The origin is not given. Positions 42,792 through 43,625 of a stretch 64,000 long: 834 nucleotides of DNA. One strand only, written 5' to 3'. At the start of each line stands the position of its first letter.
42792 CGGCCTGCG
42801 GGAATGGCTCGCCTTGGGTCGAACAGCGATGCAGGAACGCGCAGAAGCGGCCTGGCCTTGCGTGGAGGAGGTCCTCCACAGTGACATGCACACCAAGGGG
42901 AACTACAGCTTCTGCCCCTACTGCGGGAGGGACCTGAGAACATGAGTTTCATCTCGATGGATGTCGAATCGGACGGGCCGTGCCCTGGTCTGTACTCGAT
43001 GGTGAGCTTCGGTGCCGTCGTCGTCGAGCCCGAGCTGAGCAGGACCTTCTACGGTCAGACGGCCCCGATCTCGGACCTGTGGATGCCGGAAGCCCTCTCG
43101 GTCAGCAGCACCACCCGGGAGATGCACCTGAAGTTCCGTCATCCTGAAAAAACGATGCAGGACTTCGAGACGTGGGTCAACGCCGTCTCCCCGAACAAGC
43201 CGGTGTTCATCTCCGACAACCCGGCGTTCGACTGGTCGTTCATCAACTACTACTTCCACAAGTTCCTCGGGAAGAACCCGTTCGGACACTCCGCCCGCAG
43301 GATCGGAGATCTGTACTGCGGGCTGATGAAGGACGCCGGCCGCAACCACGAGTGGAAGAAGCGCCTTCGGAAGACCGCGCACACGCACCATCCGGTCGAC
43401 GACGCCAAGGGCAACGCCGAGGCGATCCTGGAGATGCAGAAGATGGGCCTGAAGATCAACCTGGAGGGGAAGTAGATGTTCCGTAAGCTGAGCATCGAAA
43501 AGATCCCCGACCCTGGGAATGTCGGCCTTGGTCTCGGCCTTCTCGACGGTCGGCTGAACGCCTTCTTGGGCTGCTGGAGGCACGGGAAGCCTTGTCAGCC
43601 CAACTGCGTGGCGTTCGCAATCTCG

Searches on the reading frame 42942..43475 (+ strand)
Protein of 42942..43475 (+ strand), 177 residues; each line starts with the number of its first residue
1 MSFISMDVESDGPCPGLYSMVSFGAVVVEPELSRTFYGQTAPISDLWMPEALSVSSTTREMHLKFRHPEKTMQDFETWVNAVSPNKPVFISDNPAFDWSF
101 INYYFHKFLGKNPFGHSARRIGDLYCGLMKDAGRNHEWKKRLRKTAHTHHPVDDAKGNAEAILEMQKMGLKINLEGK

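Call 3: search_protein_families(library=pfam, proteins=[window:42942-43475:+], max_evalue=0.01)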
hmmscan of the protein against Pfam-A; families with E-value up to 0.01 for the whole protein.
window:42942-43475:+ (177 aa): 2 families
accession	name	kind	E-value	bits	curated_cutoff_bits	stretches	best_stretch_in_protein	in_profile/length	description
PF16473.11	Rv2179c-like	-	7.3e-08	32.7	27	1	6-163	5-174/177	3'-5' exoribonuclease Rv2179c-like domain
PF00929.31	RNase_T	-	0.002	19.1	24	1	5-160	2-162/164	Exonuclease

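Call 11: search_protein_families(library=phrogs, proteins=[window:42942-43475:+], max_evalue=0.001)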
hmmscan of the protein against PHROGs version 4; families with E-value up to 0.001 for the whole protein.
window:42942-43475:+ (177 aa): 1 family
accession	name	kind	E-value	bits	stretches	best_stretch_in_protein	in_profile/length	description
phrog_192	-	DNA, RNA and nucleotide metabolism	7.7e-05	23.2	1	1-116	106-214/397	DNA polymerase exonuclease subunit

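Call 13: search_solved_structures(query=window:42942-43475:+, show_alignments=2, max_evalue=0.1)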
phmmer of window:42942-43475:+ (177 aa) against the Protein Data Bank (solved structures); distinct sequences matched with E-value up to 0.1: 1.
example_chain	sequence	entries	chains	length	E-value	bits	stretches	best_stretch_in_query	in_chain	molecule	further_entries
7t2s_A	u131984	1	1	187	4.8e-30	107.9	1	3-171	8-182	3'-5' exonuclease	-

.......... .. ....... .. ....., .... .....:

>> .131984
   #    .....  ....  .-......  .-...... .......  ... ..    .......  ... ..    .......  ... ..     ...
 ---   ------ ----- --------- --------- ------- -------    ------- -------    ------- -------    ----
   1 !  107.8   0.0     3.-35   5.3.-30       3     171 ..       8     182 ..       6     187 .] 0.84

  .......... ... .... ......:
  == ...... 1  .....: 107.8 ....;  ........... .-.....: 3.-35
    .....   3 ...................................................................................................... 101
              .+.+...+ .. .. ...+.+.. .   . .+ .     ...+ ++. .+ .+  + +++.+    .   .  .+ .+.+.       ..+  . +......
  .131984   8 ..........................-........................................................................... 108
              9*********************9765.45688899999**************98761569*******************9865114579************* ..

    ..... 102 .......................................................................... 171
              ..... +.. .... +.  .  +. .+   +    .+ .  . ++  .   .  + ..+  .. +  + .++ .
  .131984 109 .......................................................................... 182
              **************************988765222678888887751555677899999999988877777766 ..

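Call 26: search_protein_families(library=padloc, proteins=[window:42942-43475:+], max_evalue=0.01)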
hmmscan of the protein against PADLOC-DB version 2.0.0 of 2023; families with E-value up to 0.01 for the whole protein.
window:42942-43475:+ (177 aa): 2 families
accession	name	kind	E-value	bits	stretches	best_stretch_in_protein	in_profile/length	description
PDLC00753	Effector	-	5.4e-39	131.9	1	3-167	8-178/184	Exonuclease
PDLC01247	DEDDh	-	3.7e-05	22.4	1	5-159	2-135/139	"CAS-I,CAS-II,CAS-III,CAS-IV,CAS-V,CAS-VI; associated"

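Call 27: search_protein_families(library=ncbifam, proteins=[window:42942-43475:+], max_evalue=0.01)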
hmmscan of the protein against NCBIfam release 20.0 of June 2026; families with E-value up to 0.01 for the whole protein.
window:42942-43475:+ (177 aa): 0 families

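Call 43: search_dna_similar(query=window:42942-43475:+, collection=phages, mode=protein, max_rows=25, max_evalue=0.00001)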
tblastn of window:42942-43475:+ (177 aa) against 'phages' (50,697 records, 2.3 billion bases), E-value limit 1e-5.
Records with a match: 6; places in all: 6; records where one place covers at least 80% of the query: 6.
Best place of each record, by identity: <60% 6.
By first word of the organism name: uncultured 3; Agrobacterium 2; Sinorhizobium 1.
By host as written in the record: - 3; Agrobacterium tumefaciens C58 2; Sinohrizobium meliloti NRRL L-50 1.
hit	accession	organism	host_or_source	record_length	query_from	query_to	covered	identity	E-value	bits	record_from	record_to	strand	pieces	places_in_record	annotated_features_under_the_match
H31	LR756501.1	uncultured phage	metagenomic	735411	1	175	99%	56.3%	1e-58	202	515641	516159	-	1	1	record has no annotation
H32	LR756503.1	uncultured phage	metagenomic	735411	1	175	99%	56.3%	1e-58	202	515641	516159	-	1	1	record has no annotation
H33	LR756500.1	uncultured phage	metagenomic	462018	1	167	94%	49.1%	8e-46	165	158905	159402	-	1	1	record has no annotation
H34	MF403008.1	Agrobacterium phage Atu_ph07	Agrobacterium tumefaciens C58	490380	3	172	96%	31.0%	2e-13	72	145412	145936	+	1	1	hypothetical protein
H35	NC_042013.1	Agrobacterium phage Atu_ph07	Agrobacterium tumefaciens C58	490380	3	172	96%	31.0%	2e-13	72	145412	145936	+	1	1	hypothetical protein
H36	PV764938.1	Sinorhizobium phage Phosso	Sinohrizobium meliloti NRRL L-50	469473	3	155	86%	28.4%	5e-12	69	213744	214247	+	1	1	exonuclease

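Call 45: find_homologous_proteins(query=window:42942-43475:+, max_evalue=1e-10)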
Query window:42942-43475:+ (177 aa): 5989 proteins with E <= 1e-10 among 6003 candidates; the best 120 are listed.
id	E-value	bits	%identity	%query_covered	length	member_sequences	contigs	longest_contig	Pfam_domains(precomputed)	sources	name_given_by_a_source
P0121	8.4e-116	402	97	100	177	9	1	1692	PF16473.12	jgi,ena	-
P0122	6.5e-98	344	81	99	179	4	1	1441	PF16473.12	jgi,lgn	jgi:hypothetical protein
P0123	1.8e-86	307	76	98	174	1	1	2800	PF00929.32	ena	-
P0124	1.6e-81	290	70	98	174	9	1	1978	PF00929.32,PF16473.12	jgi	jgi:DNA polymerase III epsilon subunit-like protein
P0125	3.7e-80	286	68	98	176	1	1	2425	PF00929.32,PF16473.12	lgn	-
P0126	1.2e-77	278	67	97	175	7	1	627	PF00929.32,PF16473.12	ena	-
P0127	2.5e-77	277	69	98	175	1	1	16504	PF16473.12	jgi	jgi:hypothetical protein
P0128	9.2e-77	275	66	98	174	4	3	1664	PF16473.12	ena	-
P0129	1.0e-76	275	68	98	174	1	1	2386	PF16473.12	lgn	-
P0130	1.2e-76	275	69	96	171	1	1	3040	-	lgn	-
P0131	2.8e-76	273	66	98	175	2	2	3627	PF16473.12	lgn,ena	-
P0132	2.8e-76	273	69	98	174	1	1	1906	PF16473.12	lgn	-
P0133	3.4e-76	273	67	98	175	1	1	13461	PF00929.32,PF16473.12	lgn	-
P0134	5.2e-76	272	67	97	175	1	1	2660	PF16473.12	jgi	jgi:hypothetical protein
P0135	8.9e-76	272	68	98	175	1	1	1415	PF16473.12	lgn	-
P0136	9.0e-76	272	67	97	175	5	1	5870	PF16473.12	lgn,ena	-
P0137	1.7e-75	271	67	97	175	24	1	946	PF16473.12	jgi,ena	-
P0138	2.0e-75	271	66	99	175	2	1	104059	PF16473.12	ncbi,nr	ncbi:MAG: 3'-5' exoribonuclease [Bacteroidia bacterium]|nr:3'-5' exoribonuclease [Bacteroidia bacter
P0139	3.3e-75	270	67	97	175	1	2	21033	PF16473.12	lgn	-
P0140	3.3e-75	270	66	97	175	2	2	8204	PF16473.12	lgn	-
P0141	3.9e-75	270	67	98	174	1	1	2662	PF16473.12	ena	-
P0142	4.0e-75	270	67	97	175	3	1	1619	PF16473.12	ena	-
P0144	5.9e-75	269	67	99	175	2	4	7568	PF16473.12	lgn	-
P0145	6.9e-75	269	67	97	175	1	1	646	PF16473.12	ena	-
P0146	8.5e-75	268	67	99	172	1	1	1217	PF16473.12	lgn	-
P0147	1.6e-74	268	66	98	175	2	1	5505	PF16473.12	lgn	-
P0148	1.8e-74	267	66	98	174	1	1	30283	PF16473.12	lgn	-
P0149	2.1e-74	267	65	99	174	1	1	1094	PF16473.12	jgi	-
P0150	2.1e-74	267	66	97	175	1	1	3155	PF16473.12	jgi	jgi:hypothetical protein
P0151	2.2e-74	267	67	97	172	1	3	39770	PF16473.12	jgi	jgi:DNA polymerase III alpha subunit (gram-positive type)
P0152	2.4e-74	267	66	98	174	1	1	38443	PF16473.12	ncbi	-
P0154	3.0e-74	267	67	97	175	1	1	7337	PF00929.32,PF16473.12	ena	-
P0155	3.0e-74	267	67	97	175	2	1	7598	PF16473.12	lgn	-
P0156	3.1e-74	267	65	99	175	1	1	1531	PF16473.12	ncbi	-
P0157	3.1e-74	267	68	99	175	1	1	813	PF16473.12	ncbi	-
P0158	5.1e-74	266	67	97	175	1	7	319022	PF16473.12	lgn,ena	-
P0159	5.3e-74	266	66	99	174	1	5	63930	PF00929.32,PF16473.12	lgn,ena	-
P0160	6.8e-74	266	66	97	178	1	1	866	PF16473.12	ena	-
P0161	7.2e-74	265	66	97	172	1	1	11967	PF16473.12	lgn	-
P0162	7.4e-74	265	66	98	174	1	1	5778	PF16473.12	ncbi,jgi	jgi:hypothetical protein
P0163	8.6e-74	265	66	98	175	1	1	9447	PF16473.12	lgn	-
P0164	9.1e-74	265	67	98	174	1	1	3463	PF16473.12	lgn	-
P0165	9.7e-74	265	67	97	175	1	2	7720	PF16473.12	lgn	-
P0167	1.1e-73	265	67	97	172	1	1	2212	PF00929.32,PF16473.12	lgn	-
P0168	1.1e-73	265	65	99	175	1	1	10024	PF16473.12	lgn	-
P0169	1.1e-73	265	65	97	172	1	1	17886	PF16473.12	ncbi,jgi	jgi:hypothetical protein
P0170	1.2e-73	265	65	99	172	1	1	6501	PF16473.12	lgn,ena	-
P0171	1.4e-73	264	67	98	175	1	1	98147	PF16473.12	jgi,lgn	-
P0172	1.4e-73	264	68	99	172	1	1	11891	PF16473.12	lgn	-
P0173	1.5e-73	264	66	97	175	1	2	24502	PF16473.12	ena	-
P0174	1.6e-73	264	66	97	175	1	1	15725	PF16473.12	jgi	jgi:DNA polymerase III epsilon subunit-like protein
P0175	1.6e-73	264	65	99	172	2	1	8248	PF16473.12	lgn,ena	-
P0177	1.7e-73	264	66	97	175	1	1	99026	PF16473.12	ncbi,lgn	-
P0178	1.8e-73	264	66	98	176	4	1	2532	PF16473.12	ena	-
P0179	2.1e-73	264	65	99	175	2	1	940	PF16473.12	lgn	-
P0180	2.1e-73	264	67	98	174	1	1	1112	PF16473.12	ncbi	-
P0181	3.0e-73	263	66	99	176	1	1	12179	PF16473.12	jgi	-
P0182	3.0e-73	263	67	97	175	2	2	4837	PF16473.12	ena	-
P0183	3.2e-73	263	66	98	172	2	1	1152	PF16473.12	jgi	jgi:DNA polymerase III epsilon subunit-like protein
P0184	3.3e-73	263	65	97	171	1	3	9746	PF00929.32,PF16473.12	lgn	-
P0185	3.5e-73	263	66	97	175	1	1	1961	PF16473.12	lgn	-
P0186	3.8e-73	263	64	98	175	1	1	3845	PF16473.12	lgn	-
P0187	3.9e-73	263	64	99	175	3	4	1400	PF16473.12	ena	-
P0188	4.3e-73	263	66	98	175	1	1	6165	PF16473.12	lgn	-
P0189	4.3e-73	263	64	98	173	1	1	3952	PF16473.12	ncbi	-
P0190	4.9e-73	263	66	97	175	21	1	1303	PF00929.32,PF16473.12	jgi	jgi:DNA polymerase III epsilon subunit-like protein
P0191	5.0e-73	263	66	99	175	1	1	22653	PF16473.12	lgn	-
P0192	5.0e-73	263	68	99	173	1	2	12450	PF16473.12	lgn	-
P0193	5.3e-73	263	66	99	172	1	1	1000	PF16473.12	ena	-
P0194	5.6e-73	263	66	97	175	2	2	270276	PF16473.12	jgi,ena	-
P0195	5.8e-73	262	66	97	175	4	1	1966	PF16473.12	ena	-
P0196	7.0e-73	262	66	97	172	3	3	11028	PF16473.12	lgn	-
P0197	7.0e-73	262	62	99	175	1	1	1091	PF16473.12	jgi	jgi:hypothetical protein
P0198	7.6e-73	262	66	97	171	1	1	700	PF16473.12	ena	-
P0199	7.7e-73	262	65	99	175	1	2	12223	PF16473.12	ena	-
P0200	7.7e-73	262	62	98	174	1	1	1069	PF16473.12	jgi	jgi:hypothetical protein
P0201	7.8e-73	262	63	99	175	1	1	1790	PF16473.12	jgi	jgi:DNA polymerase III alpha subunit (gram-positive type)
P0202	7.9e-73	262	66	97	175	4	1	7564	PF16473.12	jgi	jgi:DNA polymerase III epsilon subunit-like protein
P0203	8.4e-73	262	65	97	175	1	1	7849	PF16473.12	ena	-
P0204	8.5e-73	262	66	98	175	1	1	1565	PF16473.12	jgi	jgi:DNA polymerase III epsilon subunit-like protein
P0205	1.0e-72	262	65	97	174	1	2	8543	PF16473.12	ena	-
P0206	1.0e-72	262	65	98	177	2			PF16473.12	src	-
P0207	1.1e-72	262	63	98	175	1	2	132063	PF16473.12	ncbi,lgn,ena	-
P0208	1.1e-72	262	65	99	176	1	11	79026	PF16473.12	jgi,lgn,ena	-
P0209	1.1e-72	262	66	97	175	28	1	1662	PF16473.12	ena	-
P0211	1.2e-72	261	64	97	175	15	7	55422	PF16473.12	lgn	-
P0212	1.3e-72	261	65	97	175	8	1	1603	PF16473.12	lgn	-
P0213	1.3e-72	261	66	97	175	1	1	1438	PF16473.12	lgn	-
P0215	1.5e-72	261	66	99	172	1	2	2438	PF16473.12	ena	-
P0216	1.7e-72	261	67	97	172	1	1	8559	PF16473.12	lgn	-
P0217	1.7e-72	261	64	97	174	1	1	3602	PF16473.12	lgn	-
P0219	1.9e-72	261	65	98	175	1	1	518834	PF16473.12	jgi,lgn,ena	-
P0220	1.9e-72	261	68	98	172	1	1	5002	PF16473.12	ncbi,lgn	-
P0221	1.9e-72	261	66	97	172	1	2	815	PF00929.32,PF16473.12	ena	-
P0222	1.9e-72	261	67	98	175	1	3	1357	PF16473.12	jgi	-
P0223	2.0e-72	261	64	97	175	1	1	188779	PF00929.32,PF16473.12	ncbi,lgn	ncbi:MAG: 3'-5' exoribonuclease [Chitinophagaceae bacterium]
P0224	2.0e-72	261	64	97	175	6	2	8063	PF16473.12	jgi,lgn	-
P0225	2.1e-72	261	66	98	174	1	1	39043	PF16473.12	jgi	jgi:hypothetical protein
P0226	2.1e-72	261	65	99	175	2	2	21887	PF16473.12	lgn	-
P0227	2.3e-72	261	66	99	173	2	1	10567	PF16473.12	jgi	-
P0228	2.5e-72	260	65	97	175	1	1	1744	PF16473.12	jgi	jgi:DNA polymerase III epsilon subunit-like protein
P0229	2.5e-72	260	65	97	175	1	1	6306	PF16473.12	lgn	-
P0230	2.6e-72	260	64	99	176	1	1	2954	PF16473.12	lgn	-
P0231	2.6e-72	260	65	97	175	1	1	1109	PF16473.12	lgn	-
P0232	3.1e-72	260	65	99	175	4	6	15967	PF16473.12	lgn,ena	-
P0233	3.3e-72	260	64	97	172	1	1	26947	PF16473.12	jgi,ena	-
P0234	3.4e-72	260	66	98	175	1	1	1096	PF16473.12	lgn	-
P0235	3.4e-72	260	66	97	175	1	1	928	PF16473.12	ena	-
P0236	3.5e-72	260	64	98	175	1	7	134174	PF16473.12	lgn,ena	-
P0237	3.7e-72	260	63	98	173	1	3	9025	PF16473.12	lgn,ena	-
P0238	3.8e-72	260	64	98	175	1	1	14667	PF16473.12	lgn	-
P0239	3.8e-72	260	66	97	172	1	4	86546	PF16473.12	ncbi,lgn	-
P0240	3.9e-72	260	65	98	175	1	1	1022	PF16473.12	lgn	-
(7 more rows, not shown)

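Call 46: find_encoding_contigs(protein=P0138, flank=6000, max_places=2)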
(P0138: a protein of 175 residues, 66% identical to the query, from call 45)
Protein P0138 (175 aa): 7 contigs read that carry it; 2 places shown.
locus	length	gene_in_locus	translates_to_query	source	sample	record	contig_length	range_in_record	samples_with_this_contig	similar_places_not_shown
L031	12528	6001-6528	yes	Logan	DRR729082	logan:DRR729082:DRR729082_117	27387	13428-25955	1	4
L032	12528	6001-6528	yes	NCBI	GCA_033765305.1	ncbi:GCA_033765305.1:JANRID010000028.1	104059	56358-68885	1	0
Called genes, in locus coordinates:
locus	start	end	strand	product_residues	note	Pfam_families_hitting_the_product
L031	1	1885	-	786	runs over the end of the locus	PF13620:CarboxypepD_reg, PF13715:CarbopepD_reg_2, PF07715:Plug, PF00593:TonB_dep_Rec_b-barrel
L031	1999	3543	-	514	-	PF13385:Laminin_G_3, PF00691:OmpA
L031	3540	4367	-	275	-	PF01036:Bac_rhodopsin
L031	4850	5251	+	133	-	PF00583:Acetyltransf_1, PF13673:Acetyltransf_10, PF13508:Acetyltransf_7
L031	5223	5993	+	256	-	-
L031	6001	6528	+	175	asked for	PF16473:Rv2179c-like (weak)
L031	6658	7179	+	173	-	PF11396:PepSY_like (weak)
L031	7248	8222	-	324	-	PF00348:polyprenyl_synt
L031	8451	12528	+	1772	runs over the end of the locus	PF19081:Ig_7 (weak), PF00801:PKD, PF18911:PKD_4, PF00801:PKD, PF18911:PKD_4, PF13585:CHU_C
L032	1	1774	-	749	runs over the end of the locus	PF13620:CarboxypepD_reg, PF13715:CarbopepD_reg_2, PF07715:Plug, PF00593:TonB_dep_Rec_b-barrel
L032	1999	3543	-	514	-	PF13385:Laminin_G_3, PF00691:OmpA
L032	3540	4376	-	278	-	PF01036:Bac_rhodopsin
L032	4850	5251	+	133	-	PF00583:Acetyltransf_1, PF13673:Acetyltransf_10, PF13508:Acetyltransf_7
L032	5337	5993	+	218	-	-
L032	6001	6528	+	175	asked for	PF16473:Rv2179c-like (weak)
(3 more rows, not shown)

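Call 47: find_encoding_contigs(protein=P0223, flank=6000, max_places=2)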
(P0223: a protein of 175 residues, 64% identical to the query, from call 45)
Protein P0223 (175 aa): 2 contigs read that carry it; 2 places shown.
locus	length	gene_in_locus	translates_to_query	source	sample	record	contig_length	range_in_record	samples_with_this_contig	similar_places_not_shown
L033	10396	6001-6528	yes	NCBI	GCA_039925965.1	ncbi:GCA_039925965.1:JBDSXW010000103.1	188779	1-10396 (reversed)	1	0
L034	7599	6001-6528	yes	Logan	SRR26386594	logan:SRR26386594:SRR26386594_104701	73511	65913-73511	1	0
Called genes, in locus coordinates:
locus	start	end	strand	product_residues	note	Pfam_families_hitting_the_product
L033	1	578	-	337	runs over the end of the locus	PF13280:WYL, PF25583:WCX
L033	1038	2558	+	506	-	PF05731:TROVE, PF25045:vWA_Ro60 (weak)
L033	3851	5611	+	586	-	-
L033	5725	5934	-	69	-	-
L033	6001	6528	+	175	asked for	PF00929:RNase_T (faint), PF16473:Rv2179c-like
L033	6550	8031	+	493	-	PF01139:RtcB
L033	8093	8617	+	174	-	-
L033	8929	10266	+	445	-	PF13428:TPR_14 (faint), PF13432:TPR_16 (faint), PF14561:TPR_20 (faint), PF23914:TPR_CcmH_CycH (faint), PF24575:TPR_Slam (faint), PF00515:TPR_1 (faint), PF07719:TPR_2 (faint), PF13181:TPR_8 (faint), +7 more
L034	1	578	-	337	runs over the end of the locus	PF13280:WYL, PF25583:WCX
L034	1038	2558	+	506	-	PF05731:TROVE, PF25045:vWA_Ro60 (weak)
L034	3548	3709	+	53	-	-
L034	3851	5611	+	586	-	-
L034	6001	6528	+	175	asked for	PF00929:RNase_T (faint), PF16473:Rv2179c-like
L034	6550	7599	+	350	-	?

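Call 50: find_related_loci(query=A2, collection=genome_contigs, flank=8000)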
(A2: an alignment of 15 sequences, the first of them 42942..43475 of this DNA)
Query A2 (177 aa) in genome_contigs; peptide patterns used: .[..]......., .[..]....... (x = any residue, [..] = any of these).
600 stretches matched a pattern (row limit reached: there are more); 499 encode a relative of the query (tblastn E <= 1e-3); the best 80 are kept; 80 distinct loci.
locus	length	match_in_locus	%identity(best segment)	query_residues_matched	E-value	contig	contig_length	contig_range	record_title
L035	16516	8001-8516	66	1-172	2e-77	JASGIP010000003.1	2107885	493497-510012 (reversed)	MAG: Ferruginibacter sp. isolate 5N345 JMF-2111-06-0005.ont.bin.345_2, whole genome shotgun sequence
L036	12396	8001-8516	64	1-172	2e-77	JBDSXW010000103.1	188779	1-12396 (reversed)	MAG: Chitinophagaceae bacterium isolate cluster1_bin.660 k127_10121529, whole genome shotgun sequence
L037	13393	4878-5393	67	1-172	3e-77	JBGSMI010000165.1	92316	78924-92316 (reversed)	MAG: Ferruginibacter sp. isolate JTS-AC227 k141_1515999, whole genome shotgun sequence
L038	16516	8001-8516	66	1-172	9e-77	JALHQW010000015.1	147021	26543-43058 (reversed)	MAG: Saprospiraceae bacterium isolate maxbin.051 c_000000000732, whole genome shotgun sequence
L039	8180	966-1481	65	1-172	2e-76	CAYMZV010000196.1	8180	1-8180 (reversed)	MAG TPA_asm: uncultured Chryseobacterium sp. isolate binchicken_co50_371 genome assembly, contig: NODE_11700_length_8180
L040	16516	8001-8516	65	1-172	4e-76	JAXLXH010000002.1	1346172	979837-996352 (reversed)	MAG: Candidatus Sericytochromatia bacterium isolate STL-CYA2 C3.87.fa-2, whole genome shotgun sequence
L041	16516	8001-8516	65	1-172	3e-76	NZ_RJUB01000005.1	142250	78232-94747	Ferruginibacter sp. HRS2-29 jcf7180000032027, whole genome shotgun sequence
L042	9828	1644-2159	65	1-172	7e-76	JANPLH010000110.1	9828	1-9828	MAG: Saprospiraceae bacterium isolate VAR_61_concoct_332 VAR_61_k141_2938034, whole genome shotgun sequence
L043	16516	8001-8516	63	1-172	7e-76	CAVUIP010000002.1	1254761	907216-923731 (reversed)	MAG: uncultured Chitinophagaceae bacterium isolate MFD04651.bin.2.94 genome assembly, contig: contig_13242, whole genome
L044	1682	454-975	62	1-174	3e-79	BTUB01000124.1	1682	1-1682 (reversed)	MAG: Candidatus Babeliales bacterium AMX-MBFR-12 DNA, sequence124, whole genome shotgun sequence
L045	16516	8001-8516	65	1-172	1e-75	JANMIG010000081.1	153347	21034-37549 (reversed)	MAG: Chitinophagales bacterium isolate OTE_70_metabat_119 OTE_70_k141_2674633, whole genome shotgun sequence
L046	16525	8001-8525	64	1-175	1e-75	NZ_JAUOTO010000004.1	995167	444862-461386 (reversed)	Flavitalea sp. BT771 NODE_4_length_995167_cov_17.669916, whole genome shotgun sequence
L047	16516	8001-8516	65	1-172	2e-74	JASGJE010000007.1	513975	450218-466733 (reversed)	MAG: Chitinophagaceae bacterium isolate 5N400 JMF-2111-06-0005.ont.bin.400_6, whole genome shotgun sequence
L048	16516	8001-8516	63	1-172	1e-74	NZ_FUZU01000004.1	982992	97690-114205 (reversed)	Ohtaekwangia koreensis strain DSM 25262, whole genome shotgun sequence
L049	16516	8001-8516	63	1-172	1e-73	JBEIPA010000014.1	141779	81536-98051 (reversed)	MAG: Flavobacteriales bacterium isolate Sample-106-S6-bin-32 Sample_106_S6-bin_32-k141_1298682, whole genome shotgun seq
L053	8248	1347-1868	62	1-174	5e-73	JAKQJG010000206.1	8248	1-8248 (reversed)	MAG: Bacteroidota bacterium isolate USDV_maxbin.042 k141_530297, whole genome shotgun sequence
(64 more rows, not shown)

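Call 54: search_protein_families(library=pfam, proteins=[L045:6150-6944:+, L047:6931-7995:+, L047:4316-5416:+, L053:6347-7804:+, L049:5771-7285:+, L033:3851-5611:+, L033:8093-8617:+, L037:6543-8003:+, L033:6001-6528:+], max_evalue=0.001)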
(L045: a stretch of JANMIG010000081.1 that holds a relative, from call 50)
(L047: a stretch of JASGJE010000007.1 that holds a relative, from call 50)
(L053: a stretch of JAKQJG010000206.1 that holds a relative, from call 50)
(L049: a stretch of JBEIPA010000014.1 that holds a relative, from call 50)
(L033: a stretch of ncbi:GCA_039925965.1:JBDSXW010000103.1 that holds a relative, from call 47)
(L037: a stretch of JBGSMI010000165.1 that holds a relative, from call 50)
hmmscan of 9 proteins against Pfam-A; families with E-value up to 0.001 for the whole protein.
L045:6150-6944:+ (264 aa): 1 family
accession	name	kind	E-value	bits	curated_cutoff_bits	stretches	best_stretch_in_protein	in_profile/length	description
PF10127.15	RlaP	-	1.1e-69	235.3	23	1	12-255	1-248/249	RNA repair pathway DNA polymerase beta family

L047:6931-7995:+ (354 aa): 1 family
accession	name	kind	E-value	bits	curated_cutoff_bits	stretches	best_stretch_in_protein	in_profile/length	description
PF10127.15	RlaP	-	3.1e-29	102.9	23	2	12-127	19-140/249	RNA repair pathway DNA polymerase beta family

L047:4316-5416:+ (366 aa): 1 family
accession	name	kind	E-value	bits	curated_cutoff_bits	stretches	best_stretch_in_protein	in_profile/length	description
PF01145.31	Band_7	-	5.1e-30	105.3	23.6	1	137-307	3-175/176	SPFH domain / Band 7 family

L053:6347-7804:+ (485 aa): 2 families
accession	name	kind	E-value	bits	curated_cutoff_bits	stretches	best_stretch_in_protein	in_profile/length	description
PF22740.1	PapZ_C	-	5.5e-30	104.5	27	1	351-474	2-118/121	RapZ C-terminal domain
PF01636.29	APH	-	8.8e-10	39.2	23.2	1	30-253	8-230/239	Phosphotransferase enzyme family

L049:5771-7285:+ (504 aa): 2 families
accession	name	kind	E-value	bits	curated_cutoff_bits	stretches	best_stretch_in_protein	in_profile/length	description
PF05731.17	TROVE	-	2.4e-30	106.5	23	2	221-292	288-359/442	TROVE domain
PF25045.1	vWA_Ro60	-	2.6e-05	24.6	27.7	1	321-485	1-160/165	Ro60 vWA domain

L033:3851-5611:+ (586 aa): 0 families

L033:8093-8617:+ (174 aa): 0 families

L037:6543-8003:+ (486 aa): 1 family
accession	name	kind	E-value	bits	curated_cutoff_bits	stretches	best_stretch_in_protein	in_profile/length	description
PF01139.22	RtcB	-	1.4e-82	278.6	27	2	213-466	137-423/426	tRNA-splicing ligase RtcB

L033:6001-6528:+ (175 aa): 2 families
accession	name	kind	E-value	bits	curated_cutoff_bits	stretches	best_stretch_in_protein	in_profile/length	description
PF16473.11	Rv2179c-like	-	3.1e-09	37.2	27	1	4-162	3-173/177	3'-5' exoribonuclease Rv2179c-like domain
PF00929.31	RNase_T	-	1.1e-05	26.5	24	1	4-155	1-157/164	Exonuclease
